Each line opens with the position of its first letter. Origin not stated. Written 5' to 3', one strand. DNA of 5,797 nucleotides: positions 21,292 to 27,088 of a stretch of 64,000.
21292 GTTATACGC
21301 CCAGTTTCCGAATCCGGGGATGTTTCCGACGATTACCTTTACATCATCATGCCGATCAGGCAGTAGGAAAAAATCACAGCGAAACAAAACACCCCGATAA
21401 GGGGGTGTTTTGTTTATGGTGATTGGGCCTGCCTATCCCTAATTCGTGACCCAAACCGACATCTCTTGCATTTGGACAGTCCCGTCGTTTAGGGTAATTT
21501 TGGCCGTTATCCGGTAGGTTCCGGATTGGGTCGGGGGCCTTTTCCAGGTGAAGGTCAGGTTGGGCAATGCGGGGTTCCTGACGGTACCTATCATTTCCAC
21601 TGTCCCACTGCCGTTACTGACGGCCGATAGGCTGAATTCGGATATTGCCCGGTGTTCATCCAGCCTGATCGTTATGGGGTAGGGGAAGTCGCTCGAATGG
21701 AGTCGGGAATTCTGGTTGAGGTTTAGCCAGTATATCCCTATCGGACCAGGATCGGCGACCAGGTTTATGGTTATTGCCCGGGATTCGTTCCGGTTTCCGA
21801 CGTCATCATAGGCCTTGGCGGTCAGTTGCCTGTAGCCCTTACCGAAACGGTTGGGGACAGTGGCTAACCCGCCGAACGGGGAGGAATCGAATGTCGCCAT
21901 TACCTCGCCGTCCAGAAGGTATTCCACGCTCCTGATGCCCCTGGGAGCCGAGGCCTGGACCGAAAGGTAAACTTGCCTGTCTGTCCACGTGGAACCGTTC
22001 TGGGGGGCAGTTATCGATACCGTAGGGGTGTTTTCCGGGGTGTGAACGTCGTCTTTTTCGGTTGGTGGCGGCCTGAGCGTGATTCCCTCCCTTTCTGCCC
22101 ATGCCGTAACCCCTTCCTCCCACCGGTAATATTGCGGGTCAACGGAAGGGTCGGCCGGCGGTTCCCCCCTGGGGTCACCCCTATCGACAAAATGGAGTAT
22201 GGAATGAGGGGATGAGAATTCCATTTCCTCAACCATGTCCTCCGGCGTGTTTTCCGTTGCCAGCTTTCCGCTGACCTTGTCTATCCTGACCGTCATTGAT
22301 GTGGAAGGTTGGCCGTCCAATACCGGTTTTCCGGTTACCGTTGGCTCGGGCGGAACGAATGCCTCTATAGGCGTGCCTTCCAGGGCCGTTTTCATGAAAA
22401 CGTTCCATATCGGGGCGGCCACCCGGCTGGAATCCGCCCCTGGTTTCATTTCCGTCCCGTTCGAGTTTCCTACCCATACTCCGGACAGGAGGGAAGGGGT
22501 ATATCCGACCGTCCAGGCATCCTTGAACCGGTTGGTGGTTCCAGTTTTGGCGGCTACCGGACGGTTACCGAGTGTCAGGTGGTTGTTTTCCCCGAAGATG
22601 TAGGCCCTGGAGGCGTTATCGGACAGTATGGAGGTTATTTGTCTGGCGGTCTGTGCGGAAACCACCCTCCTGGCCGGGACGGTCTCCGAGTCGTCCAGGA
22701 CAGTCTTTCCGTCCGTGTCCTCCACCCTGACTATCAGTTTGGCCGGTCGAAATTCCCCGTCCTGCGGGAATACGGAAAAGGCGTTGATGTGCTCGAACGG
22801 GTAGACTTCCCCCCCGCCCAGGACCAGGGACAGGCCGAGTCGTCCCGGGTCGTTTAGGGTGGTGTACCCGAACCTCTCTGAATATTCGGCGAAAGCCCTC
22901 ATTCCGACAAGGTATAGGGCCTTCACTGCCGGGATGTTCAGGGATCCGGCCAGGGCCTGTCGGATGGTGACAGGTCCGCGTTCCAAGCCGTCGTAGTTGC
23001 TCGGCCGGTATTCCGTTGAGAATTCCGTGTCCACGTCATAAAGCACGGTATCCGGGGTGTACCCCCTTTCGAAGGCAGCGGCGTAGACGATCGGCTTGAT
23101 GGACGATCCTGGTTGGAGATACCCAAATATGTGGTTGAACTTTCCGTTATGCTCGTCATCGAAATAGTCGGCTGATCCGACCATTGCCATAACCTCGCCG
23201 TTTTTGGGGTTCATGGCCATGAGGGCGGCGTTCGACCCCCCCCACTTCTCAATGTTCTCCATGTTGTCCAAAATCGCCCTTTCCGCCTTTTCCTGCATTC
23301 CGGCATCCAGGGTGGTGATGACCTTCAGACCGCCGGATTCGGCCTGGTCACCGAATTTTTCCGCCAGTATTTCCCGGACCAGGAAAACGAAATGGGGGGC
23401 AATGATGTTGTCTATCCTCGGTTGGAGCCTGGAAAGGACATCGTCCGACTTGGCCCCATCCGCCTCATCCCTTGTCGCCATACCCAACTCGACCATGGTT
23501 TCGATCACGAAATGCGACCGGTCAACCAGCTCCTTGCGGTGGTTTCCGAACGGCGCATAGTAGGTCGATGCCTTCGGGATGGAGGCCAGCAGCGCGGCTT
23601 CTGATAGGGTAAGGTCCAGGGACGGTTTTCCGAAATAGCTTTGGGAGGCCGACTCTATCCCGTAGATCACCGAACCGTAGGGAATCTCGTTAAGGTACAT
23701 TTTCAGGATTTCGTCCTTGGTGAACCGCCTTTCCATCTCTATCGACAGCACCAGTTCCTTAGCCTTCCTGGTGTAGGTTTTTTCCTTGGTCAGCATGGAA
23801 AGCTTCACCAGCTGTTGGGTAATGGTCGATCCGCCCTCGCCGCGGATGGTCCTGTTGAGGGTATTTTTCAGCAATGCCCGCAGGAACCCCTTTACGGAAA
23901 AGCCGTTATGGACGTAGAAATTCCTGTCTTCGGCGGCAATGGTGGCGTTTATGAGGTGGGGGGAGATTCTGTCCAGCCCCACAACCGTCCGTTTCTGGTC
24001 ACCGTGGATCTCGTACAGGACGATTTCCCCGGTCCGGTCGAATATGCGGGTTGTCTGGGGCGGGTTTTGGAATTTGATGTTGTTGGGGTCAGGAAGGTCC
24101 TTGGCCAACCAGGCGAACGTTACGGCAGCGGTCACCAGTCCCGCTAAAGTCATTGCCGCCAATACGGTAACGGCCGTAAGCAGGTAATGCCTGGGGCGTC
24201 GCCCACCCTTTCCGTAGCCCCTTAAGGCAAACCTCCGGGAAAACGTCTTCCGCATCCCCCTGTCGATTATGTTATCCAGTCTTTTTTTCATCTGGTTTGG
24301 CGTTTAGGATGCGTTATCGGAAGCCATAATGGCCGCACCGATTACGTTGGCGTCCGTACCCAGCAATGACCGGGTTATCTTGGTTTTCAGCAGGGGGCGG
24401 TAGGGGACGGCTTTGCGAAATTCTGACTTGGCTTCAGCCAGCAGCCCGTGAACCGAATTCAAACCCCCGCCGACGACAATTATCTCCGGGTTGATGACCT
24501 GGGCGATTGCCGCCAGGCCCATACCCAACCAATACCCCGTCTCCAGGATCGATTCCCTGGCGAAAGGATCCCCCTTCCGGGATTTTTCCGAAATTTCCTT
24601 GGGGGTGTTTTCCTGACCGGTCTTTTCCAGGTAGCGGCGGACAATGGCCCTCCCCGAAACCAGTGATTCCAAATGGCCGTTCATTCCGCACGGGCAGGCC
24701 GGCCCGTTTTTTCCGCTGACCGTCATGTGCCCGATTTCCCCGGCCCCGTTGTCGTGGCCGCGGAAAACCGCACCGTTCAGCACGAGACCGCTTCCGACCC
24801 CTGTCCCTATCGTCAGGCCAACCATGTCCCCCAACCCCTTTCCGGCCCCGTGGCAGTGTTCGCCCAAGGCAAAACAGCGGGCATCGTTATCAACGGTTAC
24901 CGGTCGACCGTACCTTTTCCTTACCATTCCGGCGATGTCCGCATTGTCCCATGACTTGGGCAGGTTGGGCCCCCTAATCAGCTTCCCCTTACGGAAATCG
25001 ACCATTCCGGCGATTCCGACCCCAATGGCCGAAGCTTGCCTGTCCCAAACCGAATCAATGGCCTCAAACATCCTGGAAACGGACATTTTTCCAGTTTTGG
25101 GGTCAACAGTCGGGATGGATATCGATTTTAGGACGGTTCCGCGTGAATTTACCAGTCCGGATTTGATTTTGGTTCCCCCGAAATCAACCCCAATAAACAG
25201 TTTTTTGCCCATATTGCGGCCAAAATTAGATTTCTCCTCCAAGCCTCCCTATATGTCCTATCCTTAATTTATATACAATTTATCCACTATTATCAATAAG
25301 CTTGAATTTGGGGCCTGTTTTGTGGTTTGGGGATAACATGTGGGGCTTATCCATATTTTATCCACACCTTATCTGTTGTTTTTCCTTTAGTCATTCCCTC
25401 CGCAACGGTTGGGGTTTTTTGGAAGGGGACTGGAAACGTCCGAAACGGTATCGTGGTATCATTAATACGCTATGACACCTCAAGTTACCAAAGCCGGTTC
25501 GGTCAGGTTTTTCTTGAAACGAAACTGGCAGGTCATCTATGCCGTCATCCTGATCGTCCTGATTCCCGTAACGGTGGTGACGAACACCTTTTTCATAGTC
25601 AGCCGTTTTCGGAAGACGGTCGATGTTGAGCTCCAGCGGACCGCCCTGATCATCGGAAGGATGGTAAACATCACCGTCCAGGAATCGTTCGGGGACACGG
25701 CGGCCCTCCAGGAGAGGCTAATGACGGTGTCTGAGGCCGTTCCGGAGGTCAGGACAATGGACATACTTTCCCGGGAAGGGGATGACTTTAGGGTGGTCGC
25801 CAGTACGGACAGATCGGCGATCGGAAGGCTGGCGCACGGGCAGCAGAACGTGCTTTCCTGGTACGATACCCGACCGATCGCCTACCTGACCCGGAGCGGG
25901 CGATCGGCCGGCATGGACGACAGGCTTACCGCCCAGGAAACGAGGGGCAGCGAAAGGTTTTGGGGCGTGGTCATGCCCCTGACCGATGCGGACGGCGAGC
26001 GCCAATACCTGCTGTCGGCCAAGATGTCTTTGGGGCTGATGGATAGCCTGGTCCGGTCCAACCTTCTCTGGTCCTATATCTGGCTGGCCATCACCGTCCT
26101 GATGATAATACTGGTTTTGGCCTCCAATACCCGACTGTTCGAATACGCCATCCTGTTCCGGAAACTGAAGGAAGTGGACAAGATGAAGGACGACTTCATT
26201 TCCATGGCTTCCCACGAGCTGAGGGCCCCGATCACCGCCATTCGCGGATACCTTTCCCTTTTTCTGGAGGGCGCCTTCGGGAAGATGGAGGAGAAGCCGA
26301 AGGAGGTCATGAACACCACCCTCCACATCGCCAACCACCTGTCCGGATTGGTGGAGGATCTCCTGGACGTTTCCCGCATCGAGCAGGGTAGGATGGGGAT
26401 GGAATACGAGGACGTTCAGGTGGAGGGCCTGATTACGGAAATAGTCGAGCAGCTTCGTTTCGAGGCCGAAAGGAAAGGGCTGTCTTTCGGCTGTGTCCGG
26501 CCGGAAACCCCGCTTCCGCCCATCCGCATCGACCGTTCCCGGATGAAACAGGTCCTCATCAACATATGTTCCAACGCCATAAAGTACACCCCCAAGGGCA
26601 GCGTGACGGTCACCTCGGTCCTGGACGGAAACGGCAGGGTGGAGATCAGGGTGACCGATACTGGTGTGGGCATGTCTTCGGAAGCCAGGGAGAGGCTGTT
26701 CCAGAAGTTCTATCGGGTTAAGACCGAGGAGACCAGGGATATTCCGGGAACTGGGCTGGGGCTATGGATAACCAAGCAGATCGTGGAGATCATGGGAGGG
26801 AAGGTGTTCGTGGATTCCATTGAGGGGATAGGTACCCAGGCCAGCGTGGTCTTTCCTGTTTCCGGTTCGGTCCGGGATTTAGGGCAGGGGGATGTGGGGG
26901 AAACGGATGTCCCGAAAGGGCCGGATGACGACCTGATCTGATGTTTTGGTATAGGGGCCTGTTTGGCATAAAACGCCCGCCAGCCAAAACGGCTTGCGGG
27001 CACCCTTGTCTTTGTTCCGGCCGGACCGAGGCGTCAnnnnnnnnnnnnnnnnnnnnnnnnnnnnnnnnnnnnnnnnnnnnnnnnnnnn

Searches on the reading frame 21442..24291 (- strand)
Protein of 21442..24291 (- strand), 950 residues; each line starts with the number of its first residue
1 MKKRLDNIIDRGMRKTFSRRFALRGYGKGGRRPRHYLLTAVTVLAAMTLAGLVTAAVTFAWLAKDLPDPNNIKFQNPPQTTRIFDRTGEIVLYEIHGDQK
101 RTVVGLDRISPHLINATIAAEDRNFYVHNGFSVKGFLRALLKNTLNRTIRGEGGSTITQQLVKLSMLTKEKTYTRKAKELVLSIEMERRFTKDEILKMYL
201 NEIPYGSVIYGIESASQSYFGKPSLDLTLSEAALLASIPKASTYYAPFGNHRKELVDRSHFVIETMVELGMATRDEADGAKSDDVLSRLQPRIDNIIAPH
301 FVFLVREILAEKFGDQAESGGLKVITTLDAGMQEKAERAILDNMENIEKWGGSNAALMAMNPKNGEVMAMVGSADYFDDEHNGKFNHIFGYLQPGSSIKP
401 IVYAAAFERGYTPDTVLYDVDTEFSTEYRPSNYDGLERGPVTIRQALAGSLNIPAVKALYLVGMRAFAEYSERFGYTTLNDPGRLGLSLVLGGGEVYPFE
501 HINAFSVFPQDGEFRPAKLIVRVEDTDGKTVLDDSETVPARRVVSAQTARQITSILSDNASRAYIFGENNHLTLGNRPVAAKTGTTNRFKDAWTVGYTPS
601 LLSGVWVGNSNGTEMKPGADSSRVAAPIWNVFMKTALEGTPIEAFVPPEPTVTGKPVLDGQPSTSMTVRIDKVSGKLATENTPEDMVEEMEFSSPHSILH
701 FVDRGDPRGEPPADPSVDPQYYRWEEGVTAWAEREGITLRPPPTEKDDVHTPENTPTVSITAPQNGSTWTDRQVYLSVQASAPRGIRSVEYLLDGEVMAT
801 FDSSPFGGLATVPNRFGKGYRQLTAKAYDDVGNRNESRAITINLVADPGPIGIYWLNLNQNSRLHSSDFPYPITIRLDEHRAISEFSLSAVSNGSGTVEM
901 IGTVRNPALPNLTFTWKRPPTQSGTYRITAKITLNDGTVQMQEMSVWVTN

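Call 9: search_protein_families(library=pfam, proteins=[window:21442-24291:-], max_evalue=0.001)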
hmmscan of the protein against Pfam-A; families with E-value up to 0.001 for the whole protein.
window:21442-24291:- (950 aa): 3 families
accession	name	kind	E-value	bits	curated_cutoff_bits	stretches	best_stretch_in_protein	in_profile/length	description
PF00912.28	Transgly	-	6.4e-58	195.5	27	1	92-266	5-177/178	Transglycosylase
PF00905.27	Transpeptidase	-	5.5e-29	101.7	22.1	1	356-633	2-298/299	Penicillin binding protein transpeptidase domain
PF17957.7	Big_7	-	5.3e-12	46.6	24.1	1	756-824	1-69/70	Bacterial Ig domain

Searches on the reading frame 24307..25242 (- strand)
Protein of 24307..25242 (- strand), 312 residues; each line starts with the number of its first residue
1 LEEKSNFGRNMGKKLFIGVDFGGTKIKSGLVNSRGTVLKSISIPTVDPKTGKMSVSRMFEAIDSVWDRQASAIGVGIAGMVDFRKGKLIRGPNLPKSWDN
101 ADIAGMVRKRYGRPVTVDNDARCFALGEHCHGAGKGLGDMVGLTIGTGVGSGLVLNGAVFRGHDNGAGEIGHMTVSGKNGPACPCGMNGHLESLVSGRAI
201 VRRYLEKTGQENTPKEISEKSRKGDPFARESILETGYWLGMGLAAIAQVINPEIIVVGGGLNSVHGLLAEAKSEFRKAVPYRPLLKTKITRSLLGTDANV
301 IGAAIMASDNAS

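Call 9: search_protein_families(library=pfam, proteins=[window:24307-25242:-], max_evalue=0.001)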
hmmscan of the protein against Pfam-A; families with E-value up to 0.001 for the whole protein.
window:24307-25242:- (312 aa): 1 family
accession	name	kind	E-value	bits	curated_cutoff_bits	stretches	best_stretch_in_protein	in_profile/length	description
PF00480.26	ROK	-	4.7e-63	213.9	22.9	1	17-309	2-293/294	ROK family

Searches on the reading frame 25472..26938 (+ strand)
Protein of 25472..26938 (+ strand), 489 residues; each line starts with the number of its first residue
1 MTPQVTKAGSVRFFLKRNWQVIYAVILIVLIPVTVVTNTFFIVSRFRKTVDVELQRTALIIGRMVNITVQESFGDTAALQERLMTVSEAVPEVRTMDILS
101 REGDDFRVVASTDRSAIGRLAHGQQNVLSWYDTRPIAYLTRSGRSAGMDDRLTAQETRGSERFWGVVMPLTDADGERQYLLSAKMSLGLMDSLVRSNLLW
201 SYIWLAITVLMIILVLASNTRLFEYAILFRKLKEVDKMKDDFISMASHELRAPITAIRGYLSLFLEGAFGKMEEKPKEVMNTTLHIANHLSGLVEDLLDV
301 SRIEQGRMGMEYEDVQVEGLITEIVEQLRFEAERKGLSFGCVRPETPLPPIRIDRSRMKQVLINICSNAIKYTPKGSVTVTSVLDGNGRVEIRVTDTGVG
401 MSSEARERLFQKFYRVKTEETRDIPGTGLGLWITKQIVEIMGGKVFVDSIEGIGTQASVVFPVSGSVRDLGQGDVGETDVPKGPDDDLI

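Call 9: search_protein_families(library=pfam, proteins=[window:25472-26938:+], max_evalue=0.001)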
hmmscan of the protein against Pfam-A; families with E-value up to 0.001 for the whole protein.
window:25472-26938:+ (489 aa): 3 families
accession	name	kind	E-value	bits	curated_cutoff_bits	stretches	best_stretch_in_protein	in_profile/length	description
PF02518.31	HATPase_c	-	6.3e-26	91.4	26.4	1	354-463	2-109/111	Histidine kinase-, DNA gyrase B-, and HSP90-like ATPase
PF00512.31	HisKA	-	1.9e-15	57.1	26.9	1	238-306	1-66/66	His Kinase A (phospho-acceptor) domain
PF13581.12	HATPase_c_2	-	0.0006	20.3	27.4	0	365-439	39-110/127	Histidine kinase-like ATPase domain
